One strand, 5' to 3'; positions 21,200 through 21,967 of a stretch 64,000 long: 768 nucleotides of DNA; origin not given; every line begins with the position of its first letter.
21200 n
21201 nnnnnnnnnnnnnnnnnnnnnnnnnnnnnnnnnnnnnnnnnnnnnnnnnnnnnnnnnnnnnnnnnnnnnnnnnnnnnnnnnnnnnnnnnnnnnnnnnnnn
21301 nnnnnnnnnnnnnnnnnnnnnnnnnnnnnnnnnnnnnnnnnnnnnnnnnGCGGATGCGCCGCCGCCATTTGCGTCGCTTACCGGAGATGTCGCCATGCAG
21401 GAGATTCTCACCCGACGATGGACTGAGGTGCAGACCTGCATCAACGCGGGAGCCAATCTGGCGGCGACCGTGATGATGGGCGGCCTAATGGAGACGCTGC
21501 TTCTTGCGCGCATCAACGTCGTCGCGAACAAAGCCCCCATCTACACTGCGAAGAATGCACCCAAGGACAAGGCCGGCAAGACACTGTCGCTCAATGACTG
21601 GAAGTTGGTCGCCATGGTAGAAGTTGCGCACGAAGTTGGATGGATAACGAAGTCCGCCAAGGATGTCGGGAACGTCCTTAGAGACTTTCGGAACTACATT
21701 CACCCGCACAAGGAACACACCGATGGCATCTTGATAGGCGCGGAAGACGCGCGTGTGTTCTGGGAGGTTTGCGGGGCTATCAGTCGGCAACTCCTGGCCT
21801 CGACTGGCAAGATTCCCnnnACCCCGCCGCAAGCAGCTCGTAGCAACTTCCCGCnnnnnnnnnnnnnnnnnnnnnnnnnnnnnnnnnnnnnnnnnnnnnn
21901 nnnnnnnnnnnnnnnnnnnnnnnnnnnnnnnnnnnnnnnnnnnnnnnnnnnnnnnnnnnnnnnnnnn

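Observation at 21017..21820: HEPN-like putative RNase translationally coupled to the second small winged-helix protein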

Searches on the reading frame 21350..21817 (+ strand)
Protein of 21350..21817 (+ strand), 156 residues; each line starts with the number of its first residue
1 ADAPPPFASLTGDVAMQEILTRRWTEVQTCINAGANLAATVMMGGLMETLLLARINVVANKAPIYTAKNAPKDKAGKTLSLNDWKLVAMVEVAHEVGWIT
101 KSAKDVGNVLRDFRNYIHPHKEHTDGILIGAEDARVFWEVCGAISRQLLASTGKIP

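Call 36: search_solved_structures(query=A4, max_evalue=10, show_alignments=4)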
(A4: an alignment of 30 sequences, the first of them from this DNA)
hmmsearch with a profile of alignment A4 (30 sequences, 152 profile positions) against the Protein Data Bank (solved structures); distinct sequences matched with E-value up to 10: 0.

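Call 43: predict_structure(alignment_id=A4)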
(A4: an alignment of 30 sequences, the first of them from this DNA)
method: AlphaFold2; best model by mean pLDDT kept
length: 156 residues; sequences in the alignment: 30
mean_pLDDT: 95.5   pTM: 0.88
mean pLDDT of the five models: 95.5, 95.3, 94.5, 94.4, 94.1
residues with pLDDT >= 90: 150; 70-90: 4; 50-70: 2; < 50: 0
segments of 3 or more residues with pLDDT < 50: none
pLDDT, mean of each block of 10 residues (from residue 1): 92 96 98 98 98 95 97 97 97 98 96 95 96 97 97 75
secondary structure, 60 per line:
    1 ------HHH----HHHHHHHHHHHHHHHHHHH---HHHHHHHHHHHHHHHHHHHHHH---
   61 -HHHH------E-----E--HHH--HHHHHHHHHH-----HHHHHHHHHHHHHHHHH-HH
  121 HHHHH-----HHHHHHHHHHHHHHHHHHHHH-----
elements in order: H14-32 H36-57 H62-65 H86-95 H101-117 H119-125 H131-151

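Call 69: fold_search(model_id=the predicted structure, library=pdb)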
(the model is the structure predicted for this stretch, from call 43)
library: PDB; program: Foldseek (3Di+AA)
matches with E <= 10: 79; with E <= 0.001: 0
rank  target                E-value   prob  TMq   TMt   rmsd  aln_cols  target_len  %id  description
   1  6kcr_C                4.5e-01  0.51  0.37  0.36  11.5       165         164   13  X-ray structure of the MtlR-HPr complex from Escherichia coli (released 2019-10-09)
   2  4gyt_A                6.4e-01  0.13  0.23  0.21  16.4       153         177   14  Crystal structure of lpg0076 protein from Legionella pneumophila (released 2012-09-26)
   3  7ae9_B                8.6e-01  0.44  0.38  0.42   6.6       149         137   14  Crystal structure of mono-AMPylated HEPN(R46E) toxin in complex with MNT antitoxin (released 2020-12-30)
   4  5yjc_A                9.5e-01  0.77  0.56  0.38   7.5       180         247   12  Structural insights into the CRISPR-Cas-associated ribonuclease activity of Staphylococcus epidermidis Csm6 (released 2018-10-17)
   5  2hsb                  9.9e-01  0.97  0.58  0.71   5.3       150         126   10  Crystal structure of a hepn domain containing protein (af_0298) from archaeoglobus fulgidus at 1.95 A resolution (released 2006-08-15)
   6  7ae6_B                9.9e-01  0.60  0.44  0.47   5.6       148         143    9  Crystal structure of di-AMPylated HEPN(R102A) toxin (released 2020-12-30)
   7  1wwp_A                9.9e-01  0.33  0.31  0.37   8.4       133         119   12  Crystal structure of ttk003001694 from Thermus Thermophilus HB8 (released 2005-07-12)
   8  7ae9_A                1.2e+00  0.44  0.41  0.44   6.9       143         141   12  Crystal structure of mono-AMPylated HEPN(R46E) toxin in complex with MNT antitoxin (released 2020-12-30)
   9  5yep_C                1.3e+00  0.44  0.41  0.45   6.7       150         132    9  Crystal structure of SO_3166-SO_3165 from Shewanella oneidensis (released 2018-03-28)
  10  7ae8_C                1.3e+00  0.35  0.40  0.42   7.8       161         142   12  Crystal structure of HEPN(R102A) toxin (released 2020-12-30)
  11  7ae8_D                1.3e+00  0.33  0.39  0.40   7.9       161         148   12  Crystal structure of HEPN(R102A) toxin (released 2020-12-30)
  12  6m6u_D                1.4e+00  0.47  0.43  0.49   5.5       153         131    9  Crystal structure the toxin-antitoxin MntA-HpeT mutant-D39ED41E (released 2020-09-30)
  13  7ae9_D                1.4e+00  0.41  0.41  0.44   6.8       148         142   13  Crystal structure of mono-AMPylated HEPN(R46E) toxin in complex with MNT antitoxin (released 2020-12-30)
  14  7ae6_A                1.5e+00  0.38  0.40  0.42   6.2       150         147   12  Crystal structure of di-AMPylated HEPN(R102A) toxin (released 2020-12-30)
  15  1ylm_A                1.5e+00  0.33  0.40  0.42   7.1       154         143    6  Structure of Cytosolic Protein of Unknown Function YutE from Bacillus subtilis (released 2005-03-01)
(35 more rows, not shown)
